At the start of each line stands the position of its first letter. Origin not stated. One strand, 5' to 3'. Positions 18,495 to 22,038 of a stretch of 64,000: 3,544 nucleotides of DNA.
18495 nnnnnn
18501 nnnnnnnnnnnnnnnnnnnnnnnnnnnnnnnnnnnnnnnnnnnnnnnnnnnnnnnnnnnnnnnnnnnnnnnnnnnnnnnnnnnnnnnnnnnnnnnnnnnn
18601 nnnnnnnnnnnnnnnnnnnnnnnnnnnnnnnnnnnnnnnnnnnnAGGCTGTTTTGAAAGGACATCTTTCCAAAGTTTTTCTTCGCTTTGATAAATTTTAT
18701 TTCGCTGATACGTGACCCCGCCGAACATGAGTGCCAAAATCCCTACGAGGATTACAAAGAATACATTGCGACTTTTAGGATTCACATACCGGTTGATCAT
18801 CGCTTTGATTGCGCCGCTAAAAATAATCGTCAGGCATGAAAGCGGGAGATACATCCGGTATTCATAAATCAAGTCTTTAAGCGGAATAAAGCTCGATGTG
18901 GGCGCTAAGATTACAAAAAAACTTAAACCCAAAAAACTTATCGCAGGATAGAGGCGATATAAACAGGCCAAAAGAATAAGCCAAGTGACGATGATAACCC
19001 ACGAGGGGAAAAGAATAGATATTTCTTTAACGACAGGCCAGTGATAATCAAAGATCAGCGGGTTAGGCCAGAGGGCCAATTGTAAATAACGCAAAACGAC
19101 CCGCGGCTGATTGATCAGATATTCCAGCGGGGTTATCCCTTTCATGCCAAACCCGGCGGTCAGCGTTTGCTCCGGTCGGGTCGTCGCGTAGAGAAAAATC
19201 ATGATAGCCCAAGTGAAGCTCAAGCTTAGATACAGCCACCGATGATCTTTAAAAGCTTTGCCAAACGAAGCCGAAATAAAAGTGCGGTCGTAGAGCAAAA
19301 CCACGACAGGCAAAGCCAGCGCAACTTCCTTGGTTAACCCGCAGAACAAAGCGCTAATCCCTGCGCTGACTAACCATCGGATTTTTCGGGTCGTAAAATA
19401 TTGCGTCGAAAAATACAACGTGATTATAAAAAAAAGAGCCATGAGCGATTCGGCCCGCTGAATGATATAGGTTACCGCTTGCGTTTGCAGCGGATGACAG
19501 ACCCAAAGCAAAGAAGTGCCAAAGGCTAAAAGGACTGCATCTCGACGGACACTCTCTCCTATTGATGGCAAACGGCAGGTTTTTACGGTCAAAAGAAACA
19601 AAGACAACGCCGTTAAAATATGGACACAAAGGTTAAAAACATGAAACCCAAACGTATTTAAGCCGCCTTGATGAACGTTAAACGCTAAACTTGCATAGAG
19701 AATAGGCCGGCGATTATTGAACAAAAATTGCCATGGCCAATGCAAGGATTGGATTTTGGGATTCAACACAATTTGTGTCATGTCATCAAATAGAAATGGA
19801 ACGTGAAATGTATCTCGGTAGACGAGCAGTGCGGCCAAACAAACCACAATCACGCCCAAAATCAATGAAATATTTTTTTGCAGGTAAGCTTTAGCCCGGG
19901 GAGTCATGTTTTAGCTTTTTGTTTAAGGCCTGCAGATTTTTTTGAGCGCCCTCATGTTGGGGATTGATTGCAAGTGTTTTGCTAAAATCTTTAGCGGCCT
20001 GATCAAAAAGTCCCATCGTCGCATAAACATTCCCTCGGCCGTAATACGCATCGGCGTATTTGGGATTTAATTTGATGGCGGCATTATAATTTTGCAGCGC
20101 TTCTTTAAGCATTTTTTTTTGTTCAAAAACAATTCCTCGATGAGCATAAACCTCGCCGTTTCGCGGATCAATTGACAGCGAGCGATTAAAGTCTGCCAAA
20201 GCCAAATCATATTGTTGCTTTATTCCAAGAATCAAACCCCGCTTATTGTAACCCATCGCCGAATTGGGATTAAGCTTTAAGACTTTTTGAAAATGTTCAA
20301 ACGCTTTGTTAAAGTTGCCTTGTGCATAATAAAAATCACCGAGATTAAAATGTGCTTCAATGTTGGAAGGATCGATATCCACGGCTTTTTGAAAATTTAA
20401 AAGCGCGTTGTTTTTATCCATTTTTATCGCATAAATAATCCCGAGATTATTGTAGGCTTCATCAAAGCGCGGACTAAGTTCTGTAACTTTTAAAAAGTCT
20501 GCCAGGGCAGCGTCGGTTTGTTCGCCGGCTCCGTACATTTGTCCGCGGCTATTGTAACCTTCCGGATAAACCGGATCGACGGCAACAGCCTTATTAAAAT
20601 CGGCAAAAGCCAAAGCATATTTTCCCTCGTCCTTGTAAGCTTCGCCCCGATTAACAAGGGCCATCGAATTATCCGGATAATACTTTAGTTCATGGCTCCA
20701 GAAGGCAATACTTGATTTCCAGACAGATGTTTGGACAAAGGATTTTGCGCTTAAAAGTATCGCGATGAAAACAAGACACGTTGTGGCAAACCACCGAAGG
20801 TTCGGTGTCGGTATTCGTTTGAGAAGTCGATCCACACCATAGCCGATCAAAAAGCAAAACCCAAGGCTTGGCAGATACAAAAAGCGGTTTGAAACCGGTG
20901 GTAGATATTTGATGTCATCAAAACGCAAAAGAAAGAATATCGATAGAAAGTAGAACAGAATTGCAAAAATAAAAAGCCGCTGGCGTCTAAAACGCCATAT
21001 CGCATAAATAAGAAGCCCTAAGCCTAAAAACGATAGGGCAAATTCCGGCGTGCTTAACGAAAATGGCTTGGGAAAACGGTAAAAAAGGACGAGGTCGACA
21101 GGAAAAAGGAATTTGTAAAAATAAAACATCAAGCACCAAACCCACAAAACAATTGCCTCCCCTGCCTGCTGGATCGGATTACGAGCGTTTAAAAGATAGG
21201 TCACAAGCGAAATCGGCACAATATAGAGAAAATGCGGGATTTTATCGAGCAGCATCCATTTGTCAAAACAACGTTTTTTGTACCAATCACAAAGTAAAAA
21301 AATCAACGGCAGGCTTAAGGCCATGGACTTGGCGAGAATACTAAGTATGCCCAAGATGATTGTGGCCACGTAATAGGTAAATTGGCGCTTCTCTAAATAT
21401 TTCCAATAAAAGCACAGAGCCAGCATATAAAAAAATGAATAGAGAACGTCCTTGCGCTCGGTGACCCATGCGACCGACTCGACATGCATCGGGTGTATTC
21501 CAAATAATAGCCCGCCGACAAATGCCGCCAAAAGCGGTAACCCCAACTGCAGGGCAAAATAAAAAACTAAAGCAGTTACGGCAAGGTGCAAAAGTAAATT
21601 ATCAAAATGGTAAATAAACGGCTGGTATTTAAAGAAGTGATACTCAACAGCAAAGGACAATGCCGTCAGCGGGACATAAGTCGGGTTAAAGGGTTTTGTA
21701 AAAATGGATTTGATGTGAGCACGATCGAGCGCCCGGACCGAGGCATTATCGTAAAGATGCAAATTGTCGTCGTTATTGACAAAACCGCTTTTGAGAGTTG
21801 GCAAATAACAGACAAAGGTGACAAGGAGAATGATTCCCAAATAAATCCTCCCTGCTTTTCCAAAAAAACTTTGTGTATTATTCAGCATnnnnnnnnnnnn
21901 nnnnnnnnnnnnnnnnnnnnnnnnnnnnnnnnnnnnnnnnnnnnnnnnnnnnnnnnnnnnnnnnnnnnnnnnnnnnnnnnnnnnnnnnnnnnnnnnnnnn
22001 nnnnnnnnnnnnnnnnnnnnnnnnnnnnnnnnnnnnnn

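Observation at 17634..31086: Co-directional cluster: three TMTC-like TPR/GT-C membrane proteins next to a 1320 aa secreted beta-helix protein, an S1 protease-TPR fusion and a tandem-repeat EF-hand protein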

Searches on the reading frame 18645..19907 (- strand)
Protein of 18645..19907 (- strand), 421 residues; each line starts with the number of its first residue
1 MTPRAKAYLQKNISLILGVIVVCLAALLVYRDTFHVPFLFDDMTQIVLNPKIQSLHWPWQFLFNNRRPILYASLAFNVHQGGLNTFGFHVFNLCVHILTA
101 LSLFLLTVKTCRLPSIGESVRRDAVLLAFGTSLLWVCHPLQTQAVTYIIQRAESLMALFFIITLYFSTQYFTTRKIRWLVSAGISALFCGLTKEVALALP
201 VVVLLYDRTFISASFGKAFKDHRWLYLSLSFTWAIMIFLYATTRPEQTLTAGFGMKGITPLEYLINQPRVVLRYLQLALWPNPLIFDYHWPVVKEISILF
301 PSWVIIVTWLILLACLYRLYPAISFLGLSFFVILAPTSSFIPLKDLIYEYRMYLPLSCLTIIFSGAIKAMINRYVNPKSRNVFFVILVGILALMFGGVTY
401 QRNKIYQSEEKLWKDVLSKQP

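Call 5: search_protein_families(library=pfam, proteins=[window:18645-19907:-], max_evalue=10)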
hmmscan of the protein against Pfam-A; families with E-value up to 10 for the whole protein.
seq(421 aa): 1 family
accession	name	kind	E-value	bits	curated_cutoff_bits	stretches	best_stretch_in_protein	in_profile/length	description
PF13231.12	PMT_2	-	0.002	18.8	26.1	1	131-237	55-154/160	Dolichyl-phosphate-mannose-protein mannosyltransferase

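Call 75: find_homologous_proteins(query=window:18645-19907:-, max_evalue=0.00001)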
Query seq(421 aa) (421 aa): 3001 proteins with E <= 0.00001 among 8000 candidates; the best 120 are listed.
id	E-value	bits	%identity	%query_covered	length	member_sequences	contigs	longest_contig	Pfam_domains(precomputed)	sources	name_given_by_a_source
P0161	3.3e-242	822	90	97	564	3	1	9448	PF13431.13,PF23914.2,PF13414.13,PF13176.13,PF13428.13,PF13374.13,PF14559.13,PF13371.13,PF00515.35,PF13424.13,PF21033.5,PF13432.13,PF13181.13,PF07719.24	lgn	-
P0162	7.9e-234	794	83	100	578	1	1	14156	PF13431.13,PF23914.2,PF13414.13,PF13176.13,PF13428.13,PF13374.13,PF14559.13,PF13371.13,PF00515.35,PF13424.13,PF21033.5,PF13432.13,PF13181.13,PF07719.24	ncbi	-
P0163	7.5e-200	682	72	100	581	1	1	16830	PF13431.13,PF23914.2,PF13414.13,PF13176.13,PF13428.13,PF13374.13,PF14559.13,PF13371.13,PF00515.35,PF13424.13,PF13432.13,PF13181.13,PF07719.24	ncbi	-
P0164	8.8e-184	629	66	100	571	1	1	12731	PF13431.13,PF23914.2,PF13414.13,PF13176.13,PF13428.13,PF13374.13,PF14559.13,PF13371.13,PF00515.35,PF13424.13,PF21033.5,PF13432.13,PF13181.13,PF07719.24,PF13174.13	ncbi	-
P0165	8.2e-168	577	59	100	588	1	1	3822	PF13431.13,PF23914.2,PF13414.13,PF13176.13,PF13428.13,PF13374.13,PF14559.13,PF13371.13,PF00515.35,PF13424.13,PF21033.5,PF13432.13,PF13181.13,PF07719.24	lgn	-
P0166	1.1e-167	576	60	100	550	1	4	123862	PF13431.13,PF23914.2,PF13414.13,PF13176.13,PF13428.13,PF13374.13,PF14559.13,PF13371.13,PF00515.35,PF13424.13,PF21033.5,PF13432.13,PF13181.13,PF07719.24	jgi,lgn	jgi:tetratricopeptide (TPR) repeat protein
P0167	1.8e-153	530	57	96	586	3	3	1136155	PF13431.13,PF23914.2,PF13414.13,PF13176.13,PF13428.13,PF13374.13,PF14559.13,PF13371.13,PF00515.35,PF13424.13,PF21033.5,PF13432.13,PF13181.13,PF07719.24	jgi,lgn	jgi:Tfp pilus assembly protein PilF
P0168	6.5e-153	528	58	98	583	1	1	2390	PF13431.13,PF23914.2,PF13414.13,PF13176.13,PF13428.13,PF13374.13,PF14559.13,PF13371.13,PF00515.35,PF13424.13,PF21033.5,PF13432.13,PF13181.13,PF07719.24,PF13174.13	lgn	-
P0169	4.2e-151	522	53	100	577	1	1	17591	PF13431.13,PF23914.2,PF13414.13,PF13176.13,PF13428.13,PF13374.13,PF14559.13,PF00515.35,PF13424.13,PF13432.13,PF13181.13,PF07719.24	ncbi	-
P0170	1.2e-150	520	57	94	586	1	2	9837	PF13431.13,PF23914.2,PF13414.13,PF13176.13,PF13428.13,PF13374.13,PF14559.13,PF13371.13,PF00515.35,PF13424.13,PF13432.13,PF13181.13,PF07719.24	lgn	-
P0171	3.9e-149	515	55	98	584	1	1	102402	PF13431.13,PF23914.2,PF13414.13,PF13176.13,PF13428.13,PF13374.13,PF14559.13,PF00515.35,PF13424.13,PF13432.13,PF13181.13,PF07719.24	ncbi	-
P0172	1.2e-148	514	56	98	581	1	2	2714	PF14559.13,PF13431.13,PF21545.4,PF00515.35,PF13424.13,PF13176.13,PF13432.13,PF13428.13,PF13181.13,PF07719.24,PF13374.13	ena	-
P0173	2.5e-148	513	57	98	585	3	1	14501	PF13431.13,PF13414.13,PF13176.13,PF13428.13,PF13374.13,PF14559.13,PF13371.13,PF00515.35,PF13424.13,PF21033.5,PF13432.13,PF13181.13,PF07719.24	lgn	-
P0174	5.0e-147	508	55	98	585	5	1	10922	PF13431.13,PF23914.2,PF13414.13,PF13176.13,PF13428.13,PF13374.13,PF14559.13,PF00515.35,PF13424.13,PF13432.13,PF13181.13,PF07719.24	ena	-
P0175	3.9e-146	505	54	99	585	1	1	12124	PF13431.13,PF23914.2,PF13414.13,PF13176.13,PF13428.13,PF13374.13,PF14559.13,PF00515.35,PF13424.13,PF13432.13,PF13181.13,PF07719.24,PF13174.13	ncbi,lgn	-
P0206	1.3e-82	296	39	98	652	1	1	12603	PF03704.24,PF13414.13,PF13374.13,PF07721.21,PF24575.2,PF00515.35,PF13424.13,PF13429.13,PF14561.13,PF07719.24,PF13174.13,PF13231.13,PF20308.5,PF13431.13,PF23914.2,PF13176.13,PF13428.13,PF14559.13,PF13371.13,PF12895.14,PF21033.5,PF13432.13,PF13181.13,PF10373.16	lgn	-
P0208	3.0e-82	295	38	93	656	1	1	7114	PF25063.1,PF03704.24,PF13431.13,PF23914.2,PF13414.13,PF13176.13,PF13428.13,PF04733.21,PF25064.2,PF13374.13,PF07721.21,PF14559.13,PF24575.2,PF13371.13,PF00515.35,PF12895.14,PF13424.13,PF21033.5,PF13432.13,PF13181.13,PF07719.24,PF13174.13,PF13231.13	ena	-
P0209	3.2e-82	295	41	95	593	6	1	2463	PF13431.13,PF13414.13,PF13428.13,PF13374.13,PF14559.13,PF13371.13,PF00515.35,PF12895.14,PF13424.13,PF21033.5,PF13432.13,PF13181.13,PF01239.29,PF07719.24,PF13174.13,PF13231.13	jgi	jgi:tetratricopeptide (TPR) repeat protein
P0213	1.8e-81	292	40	96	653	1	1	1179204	PF03704.24,PF13414.13,PF12569.15,PF13374.13,PF07721.21,PF24575.2,PF00515.35,PF13424.13,PF13429.13,PF14561.13,PF07719.24,PF13174.13,PF13231.13,PF20308.5,PF13431.13,PF23914.2,PF13176.13,PF13428.13,PF14559.13,PF13371.13,PF21033.5,PF13432.13,PF13181.13,PF10373.16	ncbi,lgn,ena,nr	ncbi:MAG TPA: tetratricopeptide repeat protein [Phycisphaerae bacterium]|nr:tetratricopeptide repeat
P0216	6.0e-81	291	39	96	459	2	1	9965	PF13431.13,PF13414.13,PF00515.35,PF13424.13,PF07719.24,PF13231.13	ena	-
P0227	1.5e-79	286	40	95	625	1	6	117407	PF25063.1,PF03704.24,PF14853.13,PF13431.13,PF13414.13,PF13176.13,PF12569.15,PF13428.13,PF13374.13,PF14559.13,PF13371.13,PF00515.35,PF12895.14,PF13424.13,PF21033.5,PF13432.13,PF13181.13,PF07719.24,PF13174.13,PF13231.13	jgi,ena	jgi:tetratricopeptide (TPR) repeat protein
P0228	1.7e-79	286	39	95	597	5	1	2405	PF03704.24,PF13431.13,PF23914.2,PF13414.13,PF13176.13,PF13428.13,PF13374.13,PF14559.13,PF24575.2,PF13371.13,PF00515.35,PF12895.14,PF13424.13,PF21033.5,PF13432.13,PF13429.13,PF13181.13,PF14561.13,PF07719.24,PF13174.13,PF13231.13,PF20308.5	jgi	-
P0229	3.0e-79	285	40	97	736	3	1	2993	PF03704.24,PF09976.16,PF13414.13,PF23558.2,PF19964.6,PF13374.13,PF07721.21,PF24575.2,PF00515.35,PF13424.13,PF13429.13,PF14561.13,PF07719.24,PF13174.13,PF13231.13,PF20308.5,PF25063.1,PF13431.13,PF23914.2,PF25062.2,PF13176.13,PF13428.13,PF25064.2,PF14559.13,PF13371.13,PF12895.14,PF21033.5,PF13432.13,P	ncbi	ncbi:MAG: tetratricopeptide repeat protein, partial [Phycisphaerae bacterium]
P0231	3.2e-79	285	37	97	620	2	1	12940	PF03704.24,PF13431.13,PF23914.2,PF13414.13,PF13176.13,PF13428.13,PF13374.13,PF14559.13,PF13371.13,PF00515.35,PF13424.13,PF21033.5,PF13432.13,PF13181.13,PF14561.13,PF07719.24,PF13174.13,PF13231.13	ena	-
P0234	4.3e-79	285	39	96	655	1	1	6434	PF03704.24,PF13414.13,PF01535.27,PF13374.13,PF07721.21,PF24575.2,PF11846.15,PF00515.35,PF13424.13,PF13429.13,PF14561.13,PF07719.24,PF13174.13,PF13231.13,PF13431.13,PF23914.2,PF13176.13,PF13428.13,PF14559.13,PF13371.13,PF12895.14,PF21033.5,PF13432.13,PF13181.13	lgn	-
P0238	5.4e-79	284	38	93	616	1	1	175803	PF13431.13,PF13414.13,PF13176.13,PF13428.13,PF13374.13,PF14559.13,PF24575.2,PF13371.13,PF00515.35,PF13424.13,PF13432.13,PF13181.13,PF07719.24,PF13231.13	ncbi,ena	-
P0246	1.5e-78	283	35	100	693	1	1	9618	PF13431.13,PF13414.13,PF12569.15,PF13428.13,PF13374.13,PF14559.13,PF25575.1,PF13371.13,PF00515.35,PF13424.13,PF21033.5,PF13432.13,PF13181.13,PF07719.24,PF13174.13,PF13231.13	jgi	jgi:tetratricopeptide (TPR) repeat protein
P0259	5.5e-78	281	39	94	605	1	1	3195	PF03704.24,PF13431.13,PF23914.2,PF13414.13,PF13176.13,PF13428.13,PF25064.2,PF13374.13,PF07721.21,PF14559.13,PF24575.2,PF13371.13,PF00515.35,PF12895.14,PF13424.13,PF21033.5,PF13432.13,PF13181.13,PF14561.13,PF07719.24,PF13174.13,PF13231.13,PF20308.5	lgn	-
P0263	8.5e-78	280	42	93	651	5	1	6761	PF03704.24,PF13414.13,PF13374.13,PF07721.21,PF24575.2,PF00515.35,PF13424.13,PF14561.13,PF07719.24,PF13174.13,PF13231.13,PF20308.5,PF13431.13,PF23914.2,PF13176.13,PF13428.13,PF25064.2,PF14559.13,PF13371.13,PF17874.8,PF12895.14,PF21033.5,PF13432.13,PF13181.13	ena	-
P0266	1.1e-77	280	39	96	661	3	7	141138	PF13431.13,PF13414.13,PF13428.13,PF13374.13,PF14559.13,PF24575.2,PF25575.1,PF13371.13,PF00515.35,PF13424.13,PF21033.5,PF13432.13,PF13181.13,PF07719.24,PF13174.13,PF13231.13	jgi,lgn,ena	jgi:tetratricopeptide (TPR) repeat protein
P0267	1.2e-77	280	39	93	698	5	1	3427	PF25063.1,PF03704.24,PF13431.13,PF23914.2,PF13414.13,PF13176.13,PF13428.13,PF13374.13,PF14559.13,PF10516.16,PF13371.13,PF00515.35,PF12895.14,PF13424.13,PF21033.5,PF13432.13,PF13181.13,PF07719.24,PF13174.13,PF13231.13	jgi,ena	-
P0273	2.9e-77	279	38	93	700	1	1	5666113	PF03704.24,PF13431.13,PF23914.2,PF13414.13,PF13176.13,PF13428.13,PF13374.13,PF07721.21,PF14559.13,PF24575.2,PF13371.13,PF00515.35,PF12895.14,PF13424.13,PF21033.5,PF13432.13,PF13181.13,PF14561.13,PF07719.24,PF13174.13,PF13231.13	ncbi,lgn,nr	ncbi:MAG: tetratricopeptide repeat protein [Phycisphaerales bacterium]|nr:MAG: tetratricopeptide rep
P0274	3.2e-77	278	39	95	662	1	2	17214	PF25063.1,PF03704.24,PF13431.13,PF23914.2,PF13414.13,PF13176.13,PF13428.13,PF13374.13,PF07721.21,PF14559.13,PF24575.2,PF13371.13,PF00515.35,PF12895.14,PF13424.13,PF21033.5,PF13432.13,PF13181.13,PF07719.24,PF13174.13,PF13231.13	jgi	jgi:protein O-mannosyl-transferase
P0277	4.4e-77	278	38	95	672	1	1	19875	PF03704.24,PF13414.13,PF13374.13,PF07721.21,PF24575.2,PF00515.35,PF13424.13,PF14561.13,PF07719.24,PF13174.13,PF13231.13,PF25063.1,PF13431.13,PF23914.2,PF13176.13,PF13428.13,PF25064.2,PF14559.13,PF13371.13,PF17874.8,PF12895.14,PF21033.5,PF13432.13,PF13181.13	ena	-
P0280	5.5e-77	278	38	96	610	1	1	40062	PF03704.24,PF13431.13,PF23914.2,PF13414.13,PF13176.13,PF13428.13,PF13374.13,PF07721.21,PF14559.13,PF24575.2,PF17874.8,PF00515.35,PF12895.14,PF13424.13,PF21033.5,PF13432.13,PF13181.13,PF07719.24,PF13174.13,PF13231.13,PF20308.5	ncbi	-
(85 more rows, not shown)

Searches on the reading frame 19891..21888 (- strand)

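Call 4: search_protein_families(library=pfam, proteins=[window:19891-21888:-], max_evalue=0.01)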
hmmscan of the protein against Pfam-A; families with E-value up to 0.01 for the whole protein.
window:19891-21888:- (665 aa): 22 families
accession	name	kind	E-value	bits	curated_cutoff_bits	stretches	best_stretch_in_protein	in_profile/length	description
PF00515.34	TPR_1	-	1.9e-54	179.8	27.8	6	511-542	2-33/34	Tetratricopeptide repeat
PF13414.12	TPR_11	-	8.5e-45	150.6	26.8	6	594-626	10-42/42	TPR repeat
PF07719.23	TPR_2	-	3.1e-43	142.7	27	5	511-542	2-33/34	Tetratricopeptide repeat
PF13181.12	TPR_8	-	2e-36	121.5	25.7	4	511-542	2-33/34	Tetratricopeptide repeat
PF13431.12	TPR_17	-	2.9e-35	118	24.4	3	499-529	2-32/34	Tetratricopeptide repeat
PF13432.12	TPR_16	-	2.3e-22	79.5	32.7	3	596-644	15-63/65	Tetratricopeptide repeat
PF13424.12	TPR_12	-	1.6e-19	70.3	30.1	4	512-574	5-75/77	Tetratricopeptide repeat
PF14559.12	TPR_19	-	2.9e-16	60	25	2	494-543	9-58/68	Tetratricopeptide repeat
PF13428.12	TPR_14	-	6.9e-16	57.6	23.5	1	511-547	2-38/44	Tetratricopeptide repeat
PF13371.12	TPR_9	-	5.5e-14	52.4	35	2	590-648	7-65/73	Tetratricopeptide repeat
PF13174.12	TPR_6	-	1.4e-08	35.3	26.3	1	511-543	1-33/33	Tetratricopeptide repeat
PF13374.12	TPR_10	-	2.2e-06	27.9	27.5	1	515-539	7-31/42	Tetratricopeptide repeat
PF23914.1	TPR_CcmH_CycH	-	4.8e-06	26.9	42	0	453-543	61-154/158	Cytochrome c-type biogenesis protein H TPR domain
PF14561.12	TPR_20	-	1.4e-05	25.8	25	1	494-552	6-64/90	Tetratricopeptide repeat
PF06552.18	TOM20_plant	-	3.6e-05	24.1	20.6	1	587-637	44-98/187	Plant specific mitochondrial import receptor subunit TOM20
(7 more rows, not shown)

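Call 6: search_protein_families(library=ncbifam, proteins=[window:19891-21888:-], max_evalue=0.01)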
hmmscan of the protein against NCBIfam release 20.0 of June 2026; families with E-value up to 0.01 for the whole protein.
window:19891-21888:- (665 aa): 33 families (the best 25 are shown)
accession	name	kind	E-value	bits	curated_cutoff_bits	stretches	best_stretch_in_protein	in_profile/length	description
NF040959.1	MamA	equivalog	4.4e-34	117.7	200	3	503-641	64-202/204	magnetosome protein MamA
NF008391.2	PRK11189.1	equivalog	4.1e-27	95.5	250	4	495-567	84-156/297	lipoprotein NlpI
TIGR02521.1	type_IV_pilW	equivalog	1.2e-24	87.1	154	3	512-656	33-179/234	type IV pilus biogenesis/stability protein PilW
TIGR02917.1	PEP_TPR_lipo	equivalog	5e-24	84.2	312.2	2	389-577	310-498/899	XrtA/PEP-CTERM system TPR-repeat protein PrsT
TIGR00990.1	3a0801s09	subfamily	6.8e-23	81.1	757.25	2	525-644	309-431/615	mitochondrial import receptor subunit TOM70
NF033762.1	social_mot_Tgl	equivalog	1.5e-19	70.3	225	2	419-554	42-180/252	social motility TPR repeat lipoprotein Tgl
NF033758.1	gliding_GltE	equivalog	1.5e-16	60.4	225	1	394-592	140-338/411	adventurous gliding motility TPR repeat lipoprotein GltE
NF047507.1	TPR_BatC_Lepto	exception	1.8e-15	57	175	2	613-660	97-144/214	TPR repeat-containing protein BatC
NF033920.0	C39_PA2778_fam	equivalog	3.1e-15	56.3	150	3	491-572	171-252/255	PA2778 family cysteine peptidase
NF047558.1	TPR_END_plus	domain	1.3e-13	50.7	32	1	478-510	1-33/56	TPR end-of-group domain-containing protein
TIGR02552.1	LcrH_SycD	equivalog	7e-13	48.5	104.8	3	559-646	33-120/136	SycD/LcrH family type III secretion system chaperone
NF047371.1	FlcA_CTERM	equivalog_domain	7.2e-12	44.6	300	2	443-544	400-507/646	periplasmic flagellar collar protein FlcA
NF002725.1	PRK02603.1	equivalog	9.3e-10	38.8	143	1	580-656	37-116/173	photosystem I assembly protein Ycf3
NF040561.1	PrimPol_Msp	equivalog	3.6e-09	35.7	200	1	561-651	8-90/515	CRISPR-associated primase-polymerase type A1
TIGR02795.1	tol_pal_ybgF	equivalog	5.4e-08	33.5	90.1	1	499-544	28-73/119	tol-pal system protein YbgF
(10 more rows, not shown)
